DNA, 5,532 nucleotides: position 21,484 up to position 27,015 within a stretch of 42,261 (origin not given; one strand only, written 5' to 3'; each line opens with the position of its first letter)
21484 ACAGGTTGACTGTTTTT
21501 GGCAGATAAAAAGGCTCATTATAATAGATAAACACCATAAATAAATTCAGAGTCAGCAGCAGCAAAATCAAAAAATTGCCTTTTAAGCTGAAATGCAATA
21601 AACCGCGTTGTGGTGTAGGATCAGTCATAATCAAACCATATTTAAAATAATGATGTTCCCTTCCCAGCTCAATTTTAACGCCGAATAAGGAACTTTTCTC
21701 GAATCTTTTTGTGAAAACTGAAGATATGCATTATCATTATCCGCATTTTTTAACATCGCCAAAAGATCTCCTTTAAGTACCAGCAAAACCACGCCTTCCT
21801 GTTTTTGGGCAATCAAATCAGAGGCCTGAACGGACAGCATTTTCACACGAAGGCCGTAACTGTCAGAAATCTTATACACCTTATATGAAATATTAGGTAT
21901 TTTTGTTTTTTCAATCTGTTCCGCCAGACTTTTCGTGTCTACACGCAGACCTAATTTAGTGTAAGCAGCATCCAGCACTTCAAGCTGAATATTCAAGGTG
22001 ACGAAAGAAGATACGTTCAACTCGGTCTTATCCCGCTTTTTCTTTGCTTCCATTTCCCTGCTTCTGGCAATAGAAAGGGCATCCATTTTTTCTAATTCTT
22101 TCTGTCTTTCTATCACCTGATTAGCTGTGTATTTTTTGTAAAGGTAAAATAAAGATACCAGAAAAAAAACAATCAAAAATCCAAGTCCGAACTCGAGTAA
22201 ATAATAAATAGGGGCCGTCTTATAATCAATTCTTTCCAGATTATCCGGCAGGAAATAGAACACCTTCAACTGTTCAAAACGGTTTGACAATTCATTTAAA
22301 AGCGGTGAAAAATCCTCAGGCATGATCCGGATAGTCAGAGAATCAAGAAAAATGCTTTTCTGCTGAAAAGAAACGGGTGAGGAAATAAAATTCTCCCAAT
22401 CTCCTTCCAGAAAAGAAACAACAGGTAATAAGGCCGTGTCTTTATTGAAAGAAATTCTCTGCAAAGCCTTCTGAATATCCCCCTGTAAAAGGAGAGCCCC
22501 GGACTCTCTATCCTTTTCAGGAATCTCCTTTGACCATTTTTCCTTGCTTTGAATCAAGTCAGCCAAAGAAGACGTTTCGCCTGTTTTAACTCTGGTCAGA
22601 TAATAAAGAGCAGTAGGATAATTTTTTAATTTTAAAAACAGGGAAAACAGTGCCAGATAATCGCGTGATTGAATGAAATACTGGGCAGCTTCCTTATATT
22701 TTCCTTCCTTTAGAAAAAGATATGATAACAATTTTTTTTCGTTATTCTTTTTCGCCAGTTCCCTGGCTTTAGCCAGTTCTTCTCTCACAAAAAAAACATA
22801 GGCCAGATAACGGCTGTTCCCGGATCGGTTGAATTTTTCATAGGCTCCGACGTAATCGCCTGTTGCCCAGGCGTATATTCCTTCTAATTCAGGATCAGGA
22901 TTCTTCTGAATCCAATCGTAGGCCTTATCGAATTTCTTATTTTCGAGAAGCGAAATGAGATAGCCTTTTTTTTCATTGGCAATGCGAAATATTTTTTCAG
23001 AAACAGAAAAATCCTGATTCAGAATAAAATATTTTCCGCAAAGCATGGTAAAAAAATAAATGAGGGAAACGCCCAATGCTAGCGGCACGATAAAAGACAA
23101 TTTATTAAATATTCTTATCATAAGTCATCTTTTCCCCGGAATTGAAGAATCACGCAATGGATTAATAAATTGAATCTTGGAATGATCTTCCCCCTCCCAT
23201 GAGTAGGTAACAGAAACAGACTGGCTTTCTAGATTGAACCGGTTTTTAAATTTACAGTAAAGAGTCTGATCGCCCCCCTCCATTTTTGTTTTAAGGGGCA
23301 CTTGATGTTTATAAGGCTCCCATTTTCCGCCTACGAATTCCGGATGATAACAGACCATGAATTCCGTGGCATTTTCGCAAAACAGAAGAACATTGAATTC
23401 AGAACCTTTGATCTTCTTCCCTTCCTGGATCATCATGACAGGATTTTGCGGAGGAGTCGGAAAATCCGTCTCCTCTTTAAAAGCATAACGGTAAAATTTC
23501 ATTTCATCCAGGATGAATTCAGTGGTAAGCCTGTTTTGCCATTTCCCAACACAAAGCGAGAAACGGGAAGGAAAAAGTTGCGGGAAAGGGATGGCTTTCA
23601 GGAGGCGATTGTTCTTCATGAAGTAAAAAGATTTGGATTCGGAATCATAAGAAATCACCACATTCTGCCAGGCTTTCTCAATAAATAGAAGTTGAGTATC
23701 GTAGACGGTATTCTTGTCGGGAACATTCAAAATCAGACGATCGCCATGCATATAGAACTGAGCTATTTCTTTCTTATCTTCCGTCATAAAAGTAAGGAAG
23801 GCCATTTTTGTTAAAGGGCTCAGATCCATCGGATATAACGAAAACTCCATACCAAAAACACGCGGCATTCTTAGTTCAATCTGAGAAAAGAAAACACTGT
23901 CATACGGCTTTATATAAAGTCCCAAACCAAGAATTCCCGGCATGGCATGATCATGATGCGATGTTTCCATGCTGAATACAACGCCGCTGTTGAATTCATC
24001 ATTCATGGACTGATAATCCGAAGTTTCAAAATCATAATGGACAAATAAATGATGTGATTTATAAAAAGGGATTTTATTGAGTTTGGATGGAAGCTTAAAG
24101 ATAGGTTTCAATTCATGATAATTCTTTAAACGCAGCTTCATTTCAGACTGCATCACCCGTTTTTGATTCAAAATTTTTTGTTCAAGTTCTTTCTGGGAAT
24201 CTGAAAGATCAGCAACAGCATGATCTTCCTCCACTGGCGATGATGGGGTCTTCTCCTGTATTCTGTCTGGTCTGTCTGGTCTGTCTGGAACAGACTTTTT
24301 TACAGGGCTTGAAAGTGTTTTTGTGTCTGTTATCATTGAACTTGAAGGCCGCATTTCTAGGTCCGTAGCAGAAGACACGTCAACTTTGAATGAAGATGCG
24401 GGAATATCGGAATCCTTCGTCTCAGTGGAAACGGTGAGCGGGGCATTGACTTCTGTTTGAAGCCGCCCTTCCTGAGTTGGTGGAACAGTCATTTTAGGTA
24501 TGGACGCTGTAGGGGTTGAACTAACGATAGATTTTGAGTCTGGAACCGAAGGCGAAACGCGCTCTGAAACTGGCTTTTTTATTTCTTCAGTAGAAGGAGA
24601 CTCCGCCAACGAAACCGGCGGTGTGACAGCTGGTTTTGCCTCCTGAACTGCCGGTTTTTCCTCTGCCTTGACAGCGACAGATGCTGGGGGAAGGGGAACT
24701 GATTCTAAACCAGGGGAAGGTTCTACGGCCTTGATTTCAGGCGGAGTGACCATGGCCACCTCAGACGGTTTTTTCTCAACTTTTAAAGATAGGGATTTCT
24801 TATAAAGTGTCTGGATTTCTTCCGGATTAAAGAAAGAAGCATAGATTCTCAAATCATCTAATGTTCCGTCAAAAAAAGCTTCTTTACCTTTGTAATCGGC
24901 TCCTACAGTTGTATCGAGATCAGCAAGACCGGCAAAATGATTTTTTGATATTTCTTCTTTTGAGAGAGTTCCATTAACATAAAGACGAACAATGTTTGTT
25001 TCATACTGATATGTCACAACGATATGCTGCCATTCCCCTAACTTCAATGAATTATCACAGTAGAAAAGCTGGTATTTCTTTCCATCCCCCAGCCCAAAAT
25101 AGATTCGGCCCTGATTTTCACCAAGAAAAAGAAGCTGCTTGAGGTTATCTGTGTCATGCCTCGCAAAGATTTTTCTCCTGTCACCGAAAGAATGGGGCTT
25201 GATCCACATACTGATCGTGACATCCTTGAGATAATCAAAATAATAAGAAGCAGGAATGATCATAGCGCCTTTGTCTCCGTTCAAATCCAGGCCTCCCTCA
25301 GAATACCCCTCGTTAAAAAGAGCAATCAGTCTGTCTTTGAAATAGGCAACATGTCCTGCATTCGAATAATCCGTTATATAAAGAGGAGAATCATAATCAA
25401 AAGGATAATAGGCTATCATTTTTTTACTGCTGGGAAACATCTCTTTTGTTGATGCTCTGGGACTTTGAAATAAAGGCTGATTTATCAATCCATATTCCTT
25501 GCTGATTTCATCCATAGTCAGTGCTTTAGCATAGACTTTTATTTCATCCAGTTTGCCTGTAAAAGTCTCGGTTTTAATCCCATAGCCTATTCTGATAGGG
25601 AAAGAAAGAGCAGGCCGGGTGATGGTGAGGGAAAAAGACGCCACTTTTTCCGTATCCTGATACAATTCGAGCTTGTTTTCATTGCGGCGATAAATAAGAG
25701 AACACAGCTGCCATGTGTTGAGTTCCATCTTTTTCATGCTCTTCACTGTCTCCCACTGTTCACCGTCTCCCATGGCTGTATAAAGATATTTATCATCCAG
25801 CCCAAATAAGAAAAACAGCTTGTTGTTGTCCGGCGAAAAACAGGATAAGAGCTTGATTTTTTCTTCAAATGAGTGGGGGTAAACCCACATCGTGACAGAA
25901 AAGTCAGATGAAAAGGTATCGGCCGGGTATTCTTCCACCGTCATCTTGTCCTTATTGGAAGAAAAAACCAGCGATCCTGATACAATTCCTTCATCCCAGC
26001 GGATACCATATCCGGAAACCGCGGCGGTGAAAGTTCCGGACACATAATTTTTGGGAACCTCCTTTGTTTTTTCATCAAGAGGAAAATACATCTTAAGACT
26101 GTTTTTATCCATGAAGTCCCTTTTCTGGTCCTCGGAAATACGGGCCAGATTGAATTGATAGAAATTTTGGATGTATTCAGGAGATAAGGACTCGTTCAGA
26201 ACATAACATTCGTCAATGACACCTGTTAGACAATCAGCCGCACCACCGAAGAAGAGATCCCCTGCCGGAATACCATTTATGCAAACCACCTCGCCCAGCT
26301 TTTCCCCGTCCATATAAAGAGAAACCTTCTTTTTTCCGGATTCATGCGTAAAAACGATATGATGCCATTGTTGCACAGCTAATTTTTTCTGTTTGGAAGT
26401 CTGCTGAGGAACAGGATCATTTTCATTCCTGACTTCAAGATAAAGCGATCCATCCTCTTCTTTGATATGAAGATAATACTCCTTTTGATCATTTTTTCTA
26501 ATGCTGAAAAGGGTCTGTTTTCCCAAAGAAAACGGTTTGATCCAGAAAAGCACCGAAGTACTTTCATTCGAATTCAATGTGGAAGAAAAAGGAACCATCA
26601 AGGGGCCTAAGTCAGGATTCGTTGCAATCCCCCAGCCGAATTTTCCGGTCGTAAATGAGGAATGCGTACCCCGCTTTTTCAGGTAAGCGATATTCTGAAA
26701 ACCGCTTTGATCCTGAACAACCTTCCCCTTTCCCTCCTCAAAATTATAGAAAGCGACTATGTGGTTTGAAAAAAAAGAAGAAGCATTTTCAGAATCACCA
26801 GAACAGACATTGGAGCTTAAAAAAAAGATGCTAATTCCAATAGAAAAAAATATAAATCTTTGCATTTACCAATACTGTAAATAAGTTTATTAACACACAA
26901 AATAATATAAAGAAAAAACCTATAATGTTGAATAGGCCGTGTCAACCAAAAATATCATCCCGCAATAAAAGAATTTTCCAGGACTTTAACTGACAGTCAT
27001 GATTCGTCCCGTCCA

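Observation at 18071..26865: Translationally coupled three-gene envelope module: 4xLamG secreted giant, two-TM TPR protein, membrane-anchored YD/Rhs shell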

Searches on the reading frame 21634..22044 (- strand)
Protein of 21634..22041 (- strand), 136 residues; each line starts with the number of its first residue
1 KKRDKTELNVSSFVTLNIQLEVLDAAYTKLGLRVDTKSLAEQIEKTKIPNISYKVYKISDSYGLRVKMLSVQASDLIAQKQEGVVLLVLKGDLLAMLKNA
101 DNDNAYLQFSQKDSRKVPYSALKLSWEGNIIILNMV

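Call 42: search_protein_families(library=pfam, proteins=[window:21634-22041:-], max_evalue=10)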
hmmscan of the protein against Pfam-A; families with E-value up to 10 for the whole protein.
seq(136 aa): 2 families
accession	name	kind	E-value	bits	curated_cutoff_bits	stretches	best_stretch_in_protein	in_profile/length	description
PF03412.21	Peptidase_C39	-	0.013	15.8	22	1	29-133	24-128/133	Peptidase C39 family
PF17894.6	Cas9_Topo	-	0.15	12.7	25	1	54-96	5-47/71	Topo homolgy domain in CRISPR-associated endonuclease Cas9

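Call 45: search_solved_structures(query=A3, max_evalue=10, show_alignments=2)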
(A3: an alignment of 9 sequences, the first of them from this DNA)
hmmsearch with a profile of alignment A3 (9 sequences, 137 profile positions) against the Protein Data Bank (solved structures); distinct sequences matched with E-value up to 10: 2.
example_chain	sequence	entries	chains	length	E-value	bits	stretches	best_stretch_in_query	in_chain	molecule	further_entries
1vm8_A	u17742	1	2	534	0.13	15.3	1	18-105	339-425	UDP-N-acetylglucosamine pyrophosphorylase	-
1hs7_A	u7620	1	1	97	0.37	13.8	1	16-59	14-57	SYNTAXIN VAM3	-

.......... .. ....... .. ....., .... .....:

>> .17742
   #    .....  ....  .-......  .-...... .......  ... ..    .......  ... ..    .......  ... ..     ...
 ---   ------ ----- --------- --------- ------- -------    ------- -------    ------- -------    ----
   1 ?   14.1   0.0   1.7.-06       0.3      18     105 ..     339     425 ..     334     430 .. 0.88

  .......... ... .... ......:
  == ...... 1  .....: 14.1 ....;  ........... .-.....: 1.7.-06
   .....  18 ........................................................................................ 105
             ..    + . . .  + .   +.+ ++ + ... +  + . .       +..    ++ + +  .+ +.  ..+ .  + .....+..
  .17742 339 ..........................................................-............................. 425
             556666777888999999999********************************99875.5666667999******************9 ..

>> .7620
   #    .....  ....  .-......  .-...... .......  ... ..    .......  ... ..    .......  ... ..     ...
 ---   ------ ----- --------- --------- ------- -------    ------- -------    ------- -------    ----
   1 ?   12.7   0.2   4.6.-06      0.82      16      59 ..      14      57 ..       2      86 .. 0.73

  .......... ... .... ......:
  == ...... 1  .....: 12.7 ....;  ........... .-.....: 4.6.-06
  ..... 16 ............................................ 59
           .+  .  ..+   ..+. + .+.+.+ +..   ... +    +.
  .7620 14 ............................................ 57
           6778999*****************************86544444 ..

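Call 53: search_solved_structures(query=A6, max_evalue=10, show_alignments=2)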
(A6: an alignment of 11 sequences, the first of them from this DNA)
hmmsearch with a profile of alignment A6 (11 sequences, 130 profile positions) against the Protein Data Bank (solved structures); distinct sequences matched with E-value up to 10: 0.

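Call 54: search_protein_families(library=pfam, alignment_id=A6, max_evalue=10)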
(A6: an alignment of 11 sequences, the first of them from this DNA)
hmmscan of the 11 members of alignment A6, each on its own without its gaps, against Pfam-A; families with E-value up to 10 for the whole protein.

A. member 1, seq(130 aa): 2 families
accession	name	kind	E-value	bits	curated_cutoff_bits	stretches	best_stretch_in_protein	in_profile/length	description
PF03412.21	Peptidase_C39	-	0.011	16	22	1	23-127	24-128/133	Peptidase C39 family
PF17894.6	Cas9_Topo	-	0.14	12.8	25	1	48-90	5-47/71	Topo homolgy domain in CRISPR-associated endonuclease Cas9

B. families by the number of members that match (of 11 scanned): 13 families
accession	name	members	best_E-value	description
PF03412.21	Peptidase_C39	10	0.00023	Peptidase C39 family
PF01718.22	Orbi_NS1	1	0.0014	Orbivirus non-structural protein NS1, or hydrophobic tubular protein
PF01786.24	AOX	1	0.053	Alternative oxidase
PF11033.13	ComJ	1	0.072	Competence protein J (ComJ)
PF13448.11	DUF4114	1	0.079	Domain of unknown function (DUF4114)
PF21852.1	DUF6911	1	0.079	Family of unknown function (DUF6911)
PF00316.25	FBPase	1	0.084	Fructose-1-6-bisphosphatase, N-terminal domain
PF01722.23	BolA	1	0.091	BolA-like protein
PF23339.1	PTHB1_CtH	1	0.094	PTHB1 C-terminal helix bundle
PF13623.11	SurA_N_2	1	0.095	SurA-like N-terminal domain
PF07785.16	DUF1623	1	0.11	Protein of unknown function (DUF1623)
PF12248.16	Methyltransf_FA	1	0.11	Farnesoic acid 0-methyl transferase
PF17894.6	Cas9_Topo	1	0.14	Topo homolgy domain in CRISPR-associated endonuclease Cas9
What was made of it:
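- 21631..23121 (-): 496-aa two-TM adaptor. Layout: TM1 (aa 10-28), periplasmic TPR-like solenoid (aa 38-~300, nt 22222-23010), TM2 (aa 307-325), long helix, then a nearly invariant cytoplasmic C39-like domain (aa ~365-496, nt 21634-22029). Peptidase_C39 is sub-threshold in 10 of 11 members, best 2.3e-4 (calls 42, 54).
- On Peptidase C39: 16 bits against a cutoff of 22 for the window protein; 10 of 11 members hit, best 2.3e-4 (calls 42, 54).
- C39-like domain: Peptidase_C39 is the only recurrent Pfam family, hit in 10 of 11 members, best 2.3e-4 (call 54).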

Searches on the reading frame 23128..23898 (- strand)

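Call 42: search_protein_families(library=pfam, proteins=[window:23128-23898:-], max_evalue=10)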
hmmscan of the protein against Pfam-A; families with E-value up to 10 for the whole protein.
window:23128-23898:- (257 aa): 1 family
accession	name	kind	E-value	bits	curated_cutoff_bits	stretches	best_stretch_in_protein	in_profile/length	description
PF13385.13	Laminin_G_3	-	0.13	12.9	27.6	1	46-143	46-148/151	Concanavalin A-like lectin/glucanases superfamily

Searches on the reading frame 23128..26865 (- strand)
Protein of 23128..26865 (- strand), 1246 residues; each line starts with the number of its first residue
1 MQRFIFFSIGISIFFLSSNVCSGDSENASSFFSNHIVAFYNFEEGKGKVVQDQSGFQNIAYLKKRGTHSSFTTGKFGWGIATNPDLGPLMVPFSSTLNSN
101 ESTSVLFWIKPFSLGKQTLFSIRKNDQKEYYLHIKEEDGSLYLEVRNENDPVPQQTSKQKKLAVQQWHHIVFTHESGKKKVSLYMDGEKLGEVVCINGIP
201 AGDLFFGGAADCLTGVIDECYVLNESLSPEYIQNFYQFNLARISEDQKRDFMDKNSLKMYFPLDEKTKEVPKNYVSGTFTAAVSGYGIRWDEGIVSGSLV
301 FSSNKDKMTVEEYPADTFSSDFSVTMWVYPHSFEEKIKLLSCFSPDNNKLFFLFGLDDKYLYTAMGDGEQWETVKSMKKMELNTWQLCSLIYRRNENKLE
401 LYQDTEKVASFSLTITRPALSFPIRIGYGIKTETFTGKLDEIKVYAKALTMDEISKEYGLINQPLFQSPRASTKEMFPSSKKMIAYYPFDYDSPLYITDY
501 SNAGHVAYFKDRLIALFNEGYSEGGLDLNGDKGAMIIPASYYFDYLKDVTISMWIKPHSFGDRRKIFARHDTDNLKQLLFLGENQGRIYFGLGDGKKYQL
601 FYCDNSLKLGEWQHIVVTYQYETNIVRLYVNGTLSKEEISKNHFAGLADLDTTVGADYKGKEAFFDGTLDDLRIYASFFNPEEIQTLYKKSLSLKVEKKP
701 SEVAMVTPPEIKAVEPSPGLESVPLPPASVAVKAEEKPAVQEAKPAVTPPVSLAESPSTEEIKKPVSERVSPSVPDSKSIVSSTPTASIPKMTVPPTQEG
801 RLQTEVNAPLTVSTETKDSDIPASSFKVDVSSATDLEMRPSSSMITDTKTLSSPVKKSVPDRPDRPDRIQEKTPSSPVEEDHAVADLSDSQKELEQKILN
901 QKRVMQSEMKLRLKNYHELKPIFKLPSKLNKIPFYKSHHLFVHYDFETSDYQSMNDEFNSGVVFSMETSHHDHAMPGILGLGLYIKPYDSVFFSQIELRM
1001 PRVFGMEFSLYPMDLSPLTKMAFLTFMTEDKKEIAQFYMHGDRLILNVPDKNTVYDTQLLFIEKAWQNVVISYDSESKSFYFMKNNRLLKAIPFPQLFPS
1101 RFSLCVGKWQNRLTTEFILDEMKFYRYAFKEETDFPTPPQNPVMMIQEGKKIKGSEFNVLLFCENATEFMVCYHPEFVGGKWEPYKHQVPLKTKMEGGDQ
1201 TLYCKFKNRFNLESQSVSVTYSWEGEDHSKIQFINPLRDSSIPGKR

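Call 10: search_protein_families(library=pfam, proteins=[window:23128-26865:-], max_evalue=0.1)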
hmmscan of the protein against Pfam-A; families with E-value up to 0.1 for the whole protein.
window:23128-26865:- (1246 aa): 7 families
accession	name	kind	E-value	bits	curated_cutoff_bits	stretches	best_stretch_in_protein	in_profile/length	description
PF13385.13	Laminin_G_3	-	2.9e-70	235.7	27.6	3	538-685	10-151/151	Concanavalin A-like lectin/glucanases superfamily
PF02210.31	Laminin_G_2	-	1.6e-12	48.5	22.9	1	123-209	14-99/126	Laminin G domain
PF00354.24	Pentaxin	-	1.3e-10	41.8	25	2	546-691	24-170/194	Pentaxin family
PF02973.23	Sialidase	-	1.5e-08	34.8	26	1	115-233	46-182/189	Sialidase, N-terminal domain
PF00054.30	Laminin_G_1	-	0.0035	18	24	0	123-191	14-79/131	Laminin G domain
PF18483.9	Lectin_L-type_dom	-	0.0046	17.3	78.3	0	139-192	132-182/215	Legume lectin beta-barrel domain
PF07803.16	GSG-1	-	0.074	13.3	27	0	938-972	58-92/109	GSG1-like protein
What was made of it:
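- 23125..26865 (-): Secreted 1246-aa protein. Layout: signal peptide (aa 1-22), three LamG domains (aa ~35-690), a Ser/Pro/Thr-rich low-complexity linker (aa ~695-905, nt 24151-24783), a degenerate fourth LamG (aa ~928-1130, nt 23476-24084), a C-terminal beta-rich domain (secondary structure not computed) and a conserved ...IPGKR (IAGNR in two orthologues) carboxy terminus. Laminin_G_3 2.9e-70 with 3 stretches (call 10).
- On Laminin_G_3 / ConA-like lectin superfamily: 235.7 bits against a cutoff of 27.6, three stretches (call 10).
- Checked: LamG protein: Laminin_G_3, E 2.9e-70, three significant stretches (call 10).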

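Call 11: search_protein_families(library=ncbifam, proteins=[window:23128-26865:-], max_evalue=0.1)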
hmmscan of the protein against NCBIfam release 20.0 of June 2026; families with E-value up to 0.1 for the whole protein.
window:23128-26865:- (1246 aa): 1 family
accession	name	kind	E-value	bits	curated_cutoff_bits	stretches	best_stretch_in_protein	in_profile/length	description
NF052521.1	TafC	equivalog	2.3e-28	99.4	410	3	524-691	193-363/373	TafC family fimbrial protein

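Call 91: search_protein_families(library=padloc, proteins=[window:23128-26865:-], max_evalue=0.01)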
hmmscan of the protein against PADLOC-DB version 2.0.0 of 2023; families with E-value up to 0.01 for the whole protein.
window:23128-26865:- (1246 aa): 0 families

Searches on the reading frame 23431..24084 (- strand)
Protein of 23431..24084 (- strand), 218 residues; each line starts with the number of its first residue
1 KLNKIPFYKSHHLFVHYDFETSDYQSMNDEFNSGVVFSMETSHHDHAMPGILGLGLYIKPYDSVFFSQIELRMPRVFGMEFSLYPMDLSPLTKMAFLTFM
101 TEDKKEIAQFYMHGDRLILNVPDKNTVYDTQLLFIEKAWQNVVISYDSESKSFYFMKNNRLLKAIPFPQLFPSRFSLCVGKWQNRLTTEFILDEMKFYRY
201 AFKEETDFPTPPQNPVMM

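Call 67: search_protein_families(library=pfam, alignment_id=A9, max_evalue=10)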
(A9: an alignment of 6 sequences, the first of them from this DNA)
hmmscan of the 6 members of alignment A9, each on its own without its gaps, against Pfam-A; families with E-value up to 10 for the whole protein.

A. member 1, seq(218 aa): 2 families
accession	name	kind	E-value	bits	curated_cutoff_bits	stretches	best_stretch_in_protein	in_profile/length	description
PF13385.13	Laminin_G_3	-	0.089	13.4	27.6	1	107-205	45-148/151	Concanavalin A-like lectin/glucanases superfamily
PF07803.16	GSG-1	-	0.21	11.9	27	1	12-45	59-92/109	GSG1-like protein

B. families by the number of members that match (of 6 scanned): 3 families
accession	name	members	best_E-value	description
PF13385.13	Laminin_G_3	3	1.5e-08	Concanavalin A-like lectin/glucanases superfamily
PF22983.1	RM8_Med14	1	0.11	Mediator of RNA polymerase II transcription subunit 14, RM8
PF07803.16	GSG-1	1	0.21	GSG1-like protein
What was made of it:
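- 23125..26865 (-): Fourth LamG supported through orthologues (call 67).
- On Laminin_G_3 / ConA-like lectin superfamily: The fourth copy is supported through orthologues (call 67).
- Checked: The fourth copy (aa ~928-1130) scores only 0.089 in the window protein but reaches 1.5e-8 in orthologues, matching in 3 of 6 (call 67).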
